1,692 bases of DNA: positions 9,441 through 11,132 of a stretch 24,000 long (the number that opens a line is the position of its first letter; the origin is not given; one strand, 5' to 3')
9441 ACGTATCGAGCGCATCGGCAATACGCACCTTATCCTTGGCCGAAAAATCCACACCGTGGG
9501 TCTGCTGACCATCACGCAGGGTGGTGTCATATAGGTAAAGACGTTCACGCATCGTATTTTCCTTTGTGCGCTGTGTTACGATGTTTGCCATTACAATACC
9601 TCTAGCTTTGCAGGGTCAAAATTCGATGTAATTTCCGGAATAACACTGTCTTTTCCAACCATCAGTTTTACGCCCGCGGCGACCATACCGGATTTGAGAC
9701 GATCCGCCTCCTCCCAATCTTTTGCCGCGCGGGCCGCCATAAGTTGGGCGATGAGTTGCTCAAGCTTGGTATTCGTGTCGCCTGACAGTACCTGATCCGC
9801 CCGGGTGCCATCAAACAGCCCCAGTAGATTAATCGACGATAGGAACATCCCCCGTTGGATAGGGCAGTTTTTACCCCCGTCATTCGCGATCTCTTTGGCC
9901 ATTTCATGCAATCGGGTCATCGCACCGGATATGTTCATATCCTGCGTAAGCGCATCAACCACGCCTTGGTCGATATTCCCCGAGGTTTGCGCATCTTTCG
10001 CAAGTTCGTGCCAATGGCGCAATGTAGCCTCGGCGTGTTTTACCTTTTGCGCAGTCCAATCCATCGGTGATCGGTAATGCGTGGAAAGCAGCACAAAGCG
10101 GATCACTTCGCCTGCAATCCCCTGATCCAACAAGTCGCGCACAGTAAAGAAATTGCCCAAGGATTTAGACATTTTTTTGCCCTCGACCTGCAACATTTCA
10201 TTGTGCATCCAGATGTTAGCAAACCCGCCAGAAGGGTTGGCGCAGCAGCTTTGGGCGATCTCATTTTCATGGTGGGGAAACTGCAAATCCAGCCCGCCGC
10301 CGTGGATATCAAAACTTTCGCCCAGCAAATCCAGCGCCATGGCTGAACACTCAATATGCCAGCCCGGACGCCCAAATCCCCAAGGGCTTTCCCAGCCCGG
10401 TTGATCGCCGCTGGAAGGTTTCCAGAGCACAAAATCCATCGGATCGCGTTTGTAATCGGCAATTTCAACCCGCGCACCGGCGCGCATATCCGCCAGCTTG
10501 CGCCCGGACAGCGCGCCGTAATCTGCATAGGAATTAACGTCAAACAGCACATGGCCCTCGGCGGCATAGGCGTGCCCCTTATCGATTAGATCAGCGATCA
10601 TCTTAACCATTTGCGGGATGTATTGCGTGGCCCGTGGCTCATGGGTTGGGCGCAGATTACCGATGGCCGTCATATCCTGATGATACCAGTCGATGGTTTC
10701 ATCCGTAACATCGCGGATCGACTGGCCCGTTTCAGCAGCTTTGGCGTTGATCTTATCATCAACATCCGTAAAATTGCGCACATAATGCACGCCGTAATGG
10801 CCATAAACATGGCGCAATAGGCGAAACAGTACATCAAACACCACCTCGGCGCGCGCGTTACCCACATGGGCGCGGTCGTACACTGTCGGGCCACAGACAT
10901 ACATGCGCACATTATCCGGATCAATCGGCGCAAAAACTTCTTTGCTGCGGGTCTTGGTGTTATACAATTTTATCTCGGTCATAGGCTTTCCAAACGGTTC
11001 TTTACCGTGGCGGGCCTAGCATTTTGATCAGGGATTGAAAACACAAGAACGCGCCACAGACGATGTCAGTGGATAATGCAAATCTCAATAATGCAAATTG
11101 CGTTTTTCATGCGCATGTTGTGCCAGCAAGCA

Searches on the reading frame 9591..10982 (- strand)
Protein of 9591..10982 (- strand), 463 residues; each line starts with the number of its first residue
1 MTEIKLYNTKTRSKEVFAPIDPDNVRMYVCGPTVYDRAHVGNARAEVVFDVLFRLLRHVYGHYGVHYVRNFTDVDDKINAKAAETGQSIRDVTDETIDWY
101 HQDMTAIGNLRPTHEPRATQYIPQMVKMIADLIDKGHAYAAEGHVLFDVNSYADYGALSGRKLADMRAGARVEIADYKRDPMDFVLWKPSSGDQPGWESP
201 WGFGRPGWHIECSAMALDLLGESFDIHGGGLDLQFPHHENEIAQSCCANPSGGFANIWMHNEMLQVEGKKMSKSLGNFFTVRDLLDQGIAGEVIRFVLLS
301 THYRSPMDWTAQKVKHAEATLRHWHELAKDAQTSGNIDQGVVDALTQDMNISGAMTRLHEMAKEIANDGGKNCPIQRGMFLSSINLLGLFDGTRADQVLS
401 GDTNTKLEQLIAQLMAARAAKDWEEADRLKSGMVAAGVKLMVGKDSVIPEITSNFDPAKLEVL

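Call 6: search_protein_families(library=pfam, proteins=[window:9591-10982:-], max_evalue=0.01)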
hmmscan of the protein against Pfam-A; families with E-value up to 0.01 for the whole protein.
window:9591-10982:- (463 aa): 4 families
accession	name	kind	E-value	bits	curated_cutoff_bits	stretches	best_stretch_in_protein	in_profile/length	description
PF01406.26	tRNA-synt_1e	-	8.1e-118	393.6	27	1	17-317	2-299/301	tRNA synthetases class I (C) catalytic domain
PF09334.17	tRNA-synt_1g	-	4.2e-08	32.8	20.1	1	260-302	317-358/391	tRNA synthetases class I (M)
PF00133.28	tRNA-synt_1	-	4.6e-08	32.7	22.7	1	225-308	330-412/414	tRNA synthetases class I (I, L, M and V)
PF01921.24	tRNA-synt_1f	-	0.004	16.5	27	0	262-315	273-326/360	tRNA synthetases class I (K)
